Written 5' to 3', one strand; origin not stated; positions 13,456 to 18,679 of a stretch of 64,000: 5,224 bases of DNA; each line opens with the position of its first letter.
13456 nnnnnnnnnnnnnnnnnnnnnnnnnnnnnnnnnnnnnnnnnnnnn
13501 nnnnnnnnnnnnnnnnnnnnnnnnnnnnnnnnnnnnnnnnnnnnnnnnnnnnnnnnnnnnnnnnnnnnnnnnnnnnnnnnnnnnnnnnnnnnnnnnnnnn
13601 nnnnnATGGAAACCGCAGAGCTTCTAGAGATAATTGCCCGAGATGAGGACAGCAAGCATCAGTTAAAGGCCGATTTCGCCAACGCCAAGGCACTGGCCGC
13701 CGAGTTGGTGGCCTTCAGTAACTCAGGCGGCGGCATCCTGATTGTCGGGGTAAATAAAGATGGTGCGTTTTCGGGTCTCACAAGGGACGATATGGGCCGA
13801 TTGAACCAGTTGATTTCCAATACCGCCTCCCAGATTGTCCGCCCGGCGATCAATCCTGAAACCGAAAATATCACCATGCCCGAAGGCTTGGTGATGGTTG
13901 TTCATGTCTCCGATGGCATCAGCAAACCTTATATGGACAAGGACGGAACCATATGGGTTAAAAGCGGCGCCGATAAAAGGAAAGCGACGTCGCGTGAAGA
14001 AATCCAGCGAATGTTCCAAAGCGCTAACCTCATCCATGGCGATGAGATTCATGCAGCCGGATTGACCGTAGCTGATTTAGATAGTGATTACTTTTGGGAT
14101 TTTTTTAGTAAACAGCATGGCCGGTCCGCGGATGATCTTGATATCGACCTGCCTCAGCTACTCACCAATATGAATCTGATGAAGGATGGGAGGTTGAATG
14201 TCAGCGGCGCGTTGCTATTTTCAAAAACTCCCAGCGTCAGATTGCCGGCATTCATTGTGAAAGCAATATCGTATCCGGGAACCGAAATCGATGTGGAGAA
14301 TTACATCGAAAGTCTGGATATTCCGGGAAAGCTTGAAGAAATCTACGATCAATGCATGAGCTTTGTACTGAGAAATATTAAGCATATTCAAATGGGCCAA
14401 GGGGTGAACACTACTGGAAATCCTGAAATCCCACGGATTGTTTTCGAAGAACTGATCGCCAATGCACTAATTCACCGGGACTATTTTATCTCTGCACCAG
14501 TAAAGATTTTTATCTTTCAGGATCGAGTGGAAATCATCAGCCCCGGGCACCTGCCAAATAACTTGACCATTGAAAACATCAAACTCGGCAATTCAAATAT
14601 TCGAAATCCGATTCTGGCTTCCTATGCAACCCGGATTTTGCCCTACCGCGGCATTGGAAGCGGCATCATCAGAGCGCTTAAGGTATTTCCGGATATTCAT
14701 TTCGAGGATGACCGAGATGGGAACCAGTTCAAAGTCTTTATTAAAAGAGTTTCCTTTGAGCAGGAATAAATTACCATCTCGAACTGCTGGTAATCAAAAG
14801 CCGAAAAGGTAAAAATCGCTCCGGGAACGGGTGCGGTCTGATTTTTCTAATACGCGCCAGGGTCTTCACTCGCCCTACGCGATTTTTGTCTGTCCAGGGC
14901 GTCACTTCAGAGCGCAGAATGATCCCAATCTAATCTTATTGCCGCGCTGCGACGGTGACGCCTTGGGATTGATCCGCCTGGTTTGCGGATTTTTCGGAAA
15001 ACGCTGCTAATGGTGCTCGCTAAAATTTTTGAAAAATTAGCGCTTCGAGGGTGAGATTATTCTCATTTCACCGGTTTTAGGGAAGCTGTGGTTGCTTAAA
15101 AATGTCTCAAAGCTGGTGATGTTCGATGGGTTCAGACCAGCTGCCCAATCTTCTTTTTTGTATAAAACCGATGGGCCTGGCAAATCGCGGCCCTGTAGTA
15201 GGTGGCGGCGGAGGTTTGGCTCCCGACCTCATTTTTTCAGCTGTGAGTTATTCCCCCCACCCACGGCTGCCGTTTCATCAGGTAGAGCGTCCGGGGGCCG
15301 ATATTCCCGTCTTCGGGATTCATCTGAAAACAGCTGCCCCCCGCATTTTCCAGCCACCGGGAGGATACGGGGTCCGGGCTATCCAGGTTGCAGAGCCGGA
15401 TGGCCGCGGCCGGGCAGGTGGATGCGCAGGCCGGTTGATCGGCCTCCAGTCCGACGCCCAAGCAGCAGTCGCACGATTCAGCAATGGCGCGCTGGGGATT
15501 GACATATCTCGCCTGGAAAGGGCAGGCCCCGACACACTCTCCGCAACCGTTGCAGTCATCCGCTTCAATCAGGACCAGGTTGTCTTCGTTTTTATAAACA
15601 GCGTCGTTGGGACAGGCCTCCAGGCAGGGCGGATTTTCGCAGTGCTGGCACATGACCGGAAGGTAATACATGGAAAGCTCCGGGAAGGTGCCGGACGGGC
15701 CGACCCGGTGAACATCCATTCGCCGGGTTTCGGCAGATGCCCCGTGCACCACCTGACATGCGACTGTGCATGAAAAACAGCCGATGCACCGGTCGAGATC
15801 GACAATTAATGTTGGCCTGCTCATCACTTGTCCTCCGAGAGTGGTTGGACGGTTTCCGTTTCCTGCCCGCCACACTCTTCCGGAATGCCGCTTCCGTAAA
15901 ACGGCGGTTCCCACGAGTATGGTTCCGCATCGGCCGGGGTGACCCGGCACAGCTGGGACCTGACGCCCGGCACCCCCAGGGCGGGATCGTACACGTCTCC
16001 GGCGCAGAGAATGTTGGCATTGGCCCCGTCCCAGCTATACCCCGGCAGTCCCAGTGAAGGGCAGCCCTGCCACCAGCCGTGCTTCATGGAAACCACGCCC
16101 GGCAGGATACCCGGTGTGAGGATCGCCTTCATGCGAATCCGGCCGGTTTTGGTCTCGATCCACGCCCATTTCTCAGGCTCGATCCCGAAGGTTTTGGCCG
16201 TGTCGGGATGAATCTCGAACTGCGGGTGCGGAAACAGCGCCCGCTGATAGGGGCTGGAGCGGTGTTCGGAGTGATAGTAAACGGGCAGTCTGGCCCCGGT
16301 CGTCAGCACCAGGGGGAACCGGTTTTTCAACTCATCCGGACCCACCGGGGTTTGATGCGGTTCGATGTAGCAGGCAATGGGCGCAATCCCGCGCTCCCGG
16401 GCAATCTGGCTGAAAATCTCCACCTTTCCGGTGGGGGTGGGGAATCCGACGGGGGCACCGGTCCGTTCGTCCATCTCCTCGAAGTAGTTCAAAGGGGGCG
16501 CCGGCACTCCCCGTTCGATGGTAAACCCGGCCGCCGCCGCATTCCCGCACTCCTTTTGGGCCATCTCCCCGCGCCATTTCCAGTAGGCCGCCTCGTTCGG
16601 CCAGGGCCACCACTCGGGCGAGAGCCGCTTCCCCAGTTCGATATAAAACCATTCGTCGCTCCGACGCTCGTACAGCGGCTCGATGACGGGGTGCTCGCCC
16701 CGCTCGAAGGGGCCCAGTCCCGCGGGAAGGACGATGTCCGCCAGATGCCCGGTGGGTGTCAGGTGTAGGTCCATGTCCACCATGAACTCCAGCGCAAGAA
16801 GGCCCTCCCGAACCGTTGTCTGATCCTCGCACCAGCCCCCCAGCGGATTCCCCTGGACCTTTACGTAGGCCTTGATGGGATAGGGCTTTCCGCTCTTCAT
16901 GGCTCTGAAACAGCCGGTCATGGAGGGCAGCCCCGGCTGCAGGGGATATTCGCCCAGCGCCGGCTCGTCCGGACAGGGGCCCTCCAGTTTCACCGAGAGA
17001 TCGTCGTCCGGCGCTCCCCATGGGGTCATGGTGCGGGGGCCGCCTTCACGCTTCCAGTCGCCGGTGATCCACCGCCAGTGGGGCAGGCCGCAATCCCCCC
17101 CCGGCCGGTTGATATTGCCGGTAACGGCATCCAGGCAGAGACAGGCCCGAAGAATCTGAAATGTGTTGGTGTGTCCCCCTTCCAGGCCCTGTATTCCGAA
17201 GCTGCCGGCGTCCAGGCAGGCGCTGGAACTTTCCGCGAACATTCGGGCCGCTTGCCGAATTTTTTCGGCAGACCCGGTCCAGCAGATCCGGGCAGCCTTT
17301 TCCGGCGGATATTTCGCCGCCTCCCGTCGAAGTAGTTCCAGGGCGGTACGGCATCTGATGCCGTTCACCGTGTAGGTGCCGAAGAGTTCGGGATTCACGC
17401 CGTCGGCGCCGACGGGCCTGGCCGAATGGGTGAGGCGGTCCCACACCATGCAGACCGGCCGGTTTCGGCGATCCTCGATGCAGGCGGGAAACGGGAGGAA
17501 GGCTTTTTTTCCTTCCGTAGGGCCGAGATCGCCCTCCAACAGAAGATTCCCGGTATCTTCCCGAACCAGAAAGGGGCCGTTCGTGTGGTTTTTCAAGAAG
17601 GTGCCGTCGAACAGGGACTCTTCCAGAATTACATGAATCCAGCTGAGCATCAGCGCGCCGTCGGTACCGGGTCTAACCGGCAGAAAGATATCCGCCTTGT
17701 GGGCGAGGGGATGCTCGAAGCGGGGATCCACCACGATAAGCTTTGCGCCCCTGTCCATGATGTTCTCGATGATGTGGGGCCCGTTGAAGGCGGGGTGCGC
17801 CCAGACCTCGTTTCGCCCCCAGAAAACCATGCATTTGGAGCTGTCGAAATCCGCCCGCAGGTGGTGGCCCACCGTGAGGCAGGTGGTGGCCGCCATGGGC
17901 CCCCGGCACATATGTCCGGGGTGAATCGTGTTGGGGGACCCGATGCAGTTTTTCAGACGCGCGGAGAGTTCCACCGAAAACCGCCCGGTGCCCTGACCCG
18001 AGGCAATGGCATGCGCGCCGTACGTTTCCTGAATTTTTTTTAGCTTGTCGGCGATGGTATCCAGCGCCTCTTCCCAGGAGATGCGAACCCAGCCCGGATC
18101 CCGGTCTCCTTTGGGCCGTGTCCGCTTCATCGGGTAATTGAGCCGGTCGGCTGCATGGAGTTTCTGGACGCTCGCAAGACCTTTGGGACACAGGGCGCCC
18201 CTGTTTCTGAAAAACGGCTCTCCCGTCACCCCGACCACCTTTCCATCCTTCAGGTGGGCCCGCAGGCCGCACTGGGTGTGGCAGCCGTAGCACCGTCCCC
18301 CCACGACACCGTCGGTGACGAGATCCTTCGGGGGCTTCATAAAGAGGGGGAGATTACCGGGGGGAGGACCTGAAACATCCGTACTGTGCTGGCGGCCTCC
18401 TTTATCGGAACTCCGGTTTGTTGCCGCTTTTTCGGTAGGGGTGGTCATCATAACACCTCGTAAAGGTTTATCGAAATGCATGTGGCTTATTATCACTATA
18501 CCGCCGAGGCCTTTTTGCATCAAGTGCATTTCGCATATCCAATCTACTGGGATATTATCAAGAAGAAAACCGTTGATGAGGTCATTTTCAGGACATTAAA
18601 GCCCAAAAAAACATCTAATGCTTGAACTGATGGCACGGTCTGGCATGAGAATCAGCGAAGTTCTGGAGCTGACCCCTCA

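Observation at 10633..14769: Candidate three-gene defence operon: XRE HTH, PHP-phosphoesterase/coiled-coil ABC ATPase fusion, and a Schlafen/AlbA_2-like partner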

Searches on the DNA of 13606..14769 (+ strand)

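Call 83: search_dna_similar(query=L001:4377-8164:+, collection=ecoli_genomes, mode=near, max_rows=12)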
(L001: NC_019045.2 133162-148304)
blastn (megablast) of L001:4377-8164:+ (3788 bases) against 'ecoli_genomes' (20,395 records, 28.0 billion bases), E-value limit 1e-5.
Records with a match: 40; places in all: 55; records where one place covers at least 80% of the query: 40.
Genomes with a match: 38 of 5426; with a place that covers at least 80% of the query: 38. Places per genome that has any: lowest 1, median 1, highest 2. On chromosomes: 52 places; on plasmids: 3.
Best place of each record, by identity: >=99% 39; 95-99% 1.
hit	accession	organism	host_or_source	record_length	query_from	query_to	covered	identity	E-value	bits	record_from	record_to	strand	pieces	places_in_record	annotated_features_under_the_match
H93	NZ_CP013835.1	Escherichia coli strain JJ2434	Homo sapiens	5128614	1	3788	100%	100.0%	0e+0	6996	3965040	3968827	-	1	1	TrlF family AAA-like ATPase | RNA-binding domain-containing protein | restriction endonuclease subunit S | type I restriction endonuclease subunit R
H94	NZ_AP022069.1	Escherichia coli strain WP4-W18-ESBL-09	-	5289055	1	3788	100%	100.0%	0e+0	6996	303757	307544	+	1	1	TrlF family AAA-like ATPase | RNA-binding domain-containing protein | type I restriction endonuclease subunit R | restriction endonuclease subunit S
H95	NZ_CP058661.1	Escherichia coli strain 005008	Homo sapiens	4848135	1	3788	100%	100.0%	0e+0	6996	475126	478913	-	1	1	TrlF family AAA-like ATPase | RNA-binding domain-containing protein | restriction endonuclease subunit S | type I restriction endonuclease subunit R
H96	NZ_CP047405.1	Escherichia coli strain MS6193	Homo sapiens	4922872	1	3788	100%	100.0%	0e+0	6996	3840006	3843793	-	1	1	TrlF family AAA-like ATPase | RNA-binding domain-containing protein | restriction endonuclease subunit S | type I restriction endonuclease subunit R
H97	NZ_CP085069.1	Escherichia coli strain P27_L1_05.20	Homo sapiens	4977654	1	3788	100%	100.0%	0e+0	6996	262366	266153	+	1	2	TrlF family AAA-like ATPase | RNA-binding domain-containing protein | type I restriction endonuclease subunit R | restriction endonuclease subunit S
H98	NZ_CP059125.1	Escherichia coli strain EC45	Homo sapiens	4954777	1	3788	100%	100.0%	0e+0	6996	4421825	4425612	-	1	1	TrlF family AAA-like ATPase | RNA-binding domain-containing protein | restriction endonuclease subunit S | type I restriction endonuclease subunit R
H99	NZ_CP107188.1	Escherichia coli strain R2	human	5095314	1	3788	100%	100.0%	0e+0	6996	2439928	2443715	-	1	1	TrlF family AAA-like ATPase | RNA-binding domain-containing protein | restriction endonuclease subunit S | type I restriction endonuclease subunit R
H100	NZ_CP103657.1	Escherichia coli strain 3150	Homo sapiens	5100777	1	3788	100%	100.0%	0e+0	6996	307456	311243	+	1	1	TrlF family AAA-like ATPase | RNA/DNA-binding domain-containing protein | type I restriction endonuclease subunit R | restriction endonuclease subunit S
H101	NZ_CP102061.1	Escherichia coli strain C31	Homo sapiens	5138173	1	3788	100%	100.0%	0e+0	6996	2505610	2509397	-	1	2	TrlF family AAA-like ATPase | RNA-binding domain-containing protein | restriction endonuclease subunit S | type I restriction endonuclease subunit R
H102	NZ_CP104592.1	Escherichia coli strain EC5931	Homo sapiens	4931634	1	3788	100%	100.0%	0e+0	6996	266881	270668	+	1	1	TrlF family AAA-like ATPase | RNA-binding domain-containing protein | type I restriction endonuclease subunit R | restriction endonuclease subunit S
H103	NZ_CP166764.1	Escherichia coli strain CRE444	Homo sapiens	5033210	1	3788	100%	100.0%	0e+0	6996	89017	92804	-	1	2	TrlF family AAA-like ATPase | RNA-binding domain-containing protein | restriction endonuclease subunit S | type I restriction endonuclease subunit R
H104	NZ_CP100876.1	Escherichia coli strain ET979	Hoplobatrachus rugulosus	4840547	1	3788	100%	100.0%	0e+0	6996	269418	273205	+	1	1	TrlF family AAA-like ATPase | RNA-binding domain-containing protein | type I restriction endonuclease subunit R | restriction endonuclease subunit S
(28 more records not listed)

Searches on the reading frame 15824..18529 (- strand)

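Call 57: search_protein_families(library=pfam, proteins=[window:15824-18529:-], max_evalue=0.0001)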
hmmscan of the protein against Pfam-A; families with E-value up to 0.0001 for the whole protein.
window:15824-18529:- (901 aa): 3 families
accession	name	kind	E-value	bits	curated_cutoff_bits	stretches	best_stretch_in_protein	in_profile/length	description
PF00384.28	Molybdopterin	-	3.7e-29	102.3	24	1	129-603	1-310/353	Molybdopterin oxidoreductase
PF01568.27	Molydop_binding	-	3.6e-20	72.5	26.8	1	740-856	1-106/110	Molydopterin dinucleotide binding domain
PF04879.21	Molybdop_Fe4S4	-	9.9e-09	35.5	22.7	1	79-124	7-53/55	Molybdopterin oxidoreductase Fe4S4 domain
